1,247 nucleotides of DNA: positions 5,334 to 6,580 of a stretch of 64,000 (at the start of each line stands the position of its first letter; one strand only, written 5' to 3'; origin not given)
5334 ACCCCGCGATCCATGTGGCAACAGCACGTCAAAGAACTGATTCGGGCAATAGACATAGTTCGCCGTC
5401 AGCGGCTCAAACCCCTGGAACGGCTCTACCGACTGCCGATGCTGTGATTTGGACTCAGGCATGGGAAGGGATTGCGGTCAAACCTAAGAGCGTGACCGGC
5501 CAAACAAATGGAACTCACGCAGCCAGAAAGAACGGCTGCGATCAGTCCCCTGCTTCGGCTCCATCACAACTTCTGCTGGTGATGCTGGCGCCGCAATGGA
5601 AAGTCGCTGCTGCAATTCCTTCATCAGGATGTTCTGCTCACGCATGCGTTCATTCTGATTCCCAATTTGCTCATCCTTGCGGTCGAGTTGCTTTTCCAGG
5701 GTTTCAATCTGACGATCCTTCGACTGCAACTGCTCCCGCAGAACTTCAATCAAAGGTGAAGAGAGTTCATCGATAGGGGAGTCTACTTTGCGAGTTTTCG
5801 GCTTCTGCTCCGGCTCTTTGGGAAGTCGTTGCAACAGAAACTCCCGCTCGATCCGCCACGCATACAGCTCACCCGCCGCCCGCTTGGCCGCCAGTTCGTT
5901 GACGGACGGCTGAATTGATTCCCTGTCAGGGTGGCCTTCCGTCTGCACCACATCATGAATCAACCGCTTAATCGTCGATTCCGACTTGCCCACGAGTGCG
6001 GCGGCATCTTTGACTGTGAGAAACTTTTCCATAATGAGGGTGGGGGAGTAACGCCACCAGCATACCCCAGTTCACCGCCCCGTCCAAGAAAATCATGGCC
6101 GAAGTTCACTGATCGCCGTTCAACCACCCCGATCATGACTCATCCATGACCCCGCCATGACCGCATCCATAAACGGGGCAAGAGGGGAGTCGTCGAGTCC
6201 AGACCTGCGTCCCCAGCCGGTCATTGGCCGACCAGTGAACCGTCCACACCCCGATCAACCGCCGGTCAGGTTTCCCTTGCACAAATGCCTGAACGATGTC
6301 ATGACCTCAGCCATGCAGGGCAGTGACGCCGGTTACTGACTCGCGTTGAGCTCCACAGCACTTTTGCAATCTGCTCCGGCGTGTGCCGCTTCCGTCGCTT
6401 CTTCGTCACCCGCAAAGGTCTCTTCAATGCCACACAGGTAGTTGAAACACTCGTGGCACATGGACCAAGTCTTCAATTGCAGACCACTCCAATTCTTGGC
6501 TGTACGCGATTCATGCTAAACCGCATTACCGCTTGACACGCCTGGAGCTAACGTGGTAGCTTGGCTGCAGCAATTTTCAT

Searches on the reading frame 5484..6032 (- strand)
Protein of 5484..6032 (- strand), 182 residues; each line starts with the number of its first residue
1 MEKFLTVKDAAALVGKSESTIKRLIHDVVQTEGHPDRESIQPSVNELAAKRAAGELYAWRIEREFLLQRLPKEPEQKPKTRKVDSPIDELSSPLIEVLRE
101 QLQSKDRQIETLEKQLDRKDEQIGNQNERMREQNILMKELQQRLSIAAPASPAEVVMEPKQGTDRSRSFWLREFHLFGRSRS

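Call 3: search_protein_families(library=pfam, proteins=[window:5484-6032:-], max_evalue=0.01)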
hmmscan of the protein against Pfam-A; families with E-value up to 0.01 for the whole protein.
window:5484-6032:- (182 aa): 3 families
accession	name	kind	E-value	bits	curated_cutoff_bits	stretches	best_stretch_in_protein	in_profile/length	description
PF12728.13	HTH_17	-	0.00042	21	27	1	4-26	1-23/51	Helix-turn-helix domain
PF13384.12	HTH_23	-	0.0017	18.6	24.6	1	5-35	18-47/50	Homeodomain-like domain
PF13542.12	HTH_Tnp_ISL3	-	0.0021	17.9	27.4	1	6-29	28-51/51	Helix-turn-helix domain of transposase family ISL3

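Call 86: search_protein_families(library=phrogs, proteins=[window:5484-6032:-], max_evalue=0.001)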
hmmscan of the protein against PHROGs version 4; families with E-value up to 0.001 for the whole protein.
window:5484-6032:- (182 aa): 2 families
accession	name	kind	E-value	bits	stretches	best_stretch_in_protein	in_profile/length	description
phrog_89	-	lysis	0.0005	21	1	95-147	24-76/143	Rz-like spanin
phrog_38840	-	unknown function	0.00082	20.2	0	95-144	104-157/173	-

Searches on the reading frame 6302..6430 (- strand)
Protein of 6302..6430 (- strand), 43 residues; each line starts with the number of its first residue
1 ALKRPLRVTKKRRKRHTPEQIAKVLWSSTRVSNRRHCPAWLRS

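Call 95: search_protein_families(library=pfam, proteins=[window:6302-6430:-], max_evalue=0.01)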
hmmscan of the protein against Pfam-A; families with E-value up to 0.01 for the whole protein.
seq(43 aa): 0 families
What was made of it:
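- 6340..6470 (-): Possible short transposase-like remnant at the left edge of the module. Unverified. It has no Pfam hit (call 95).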
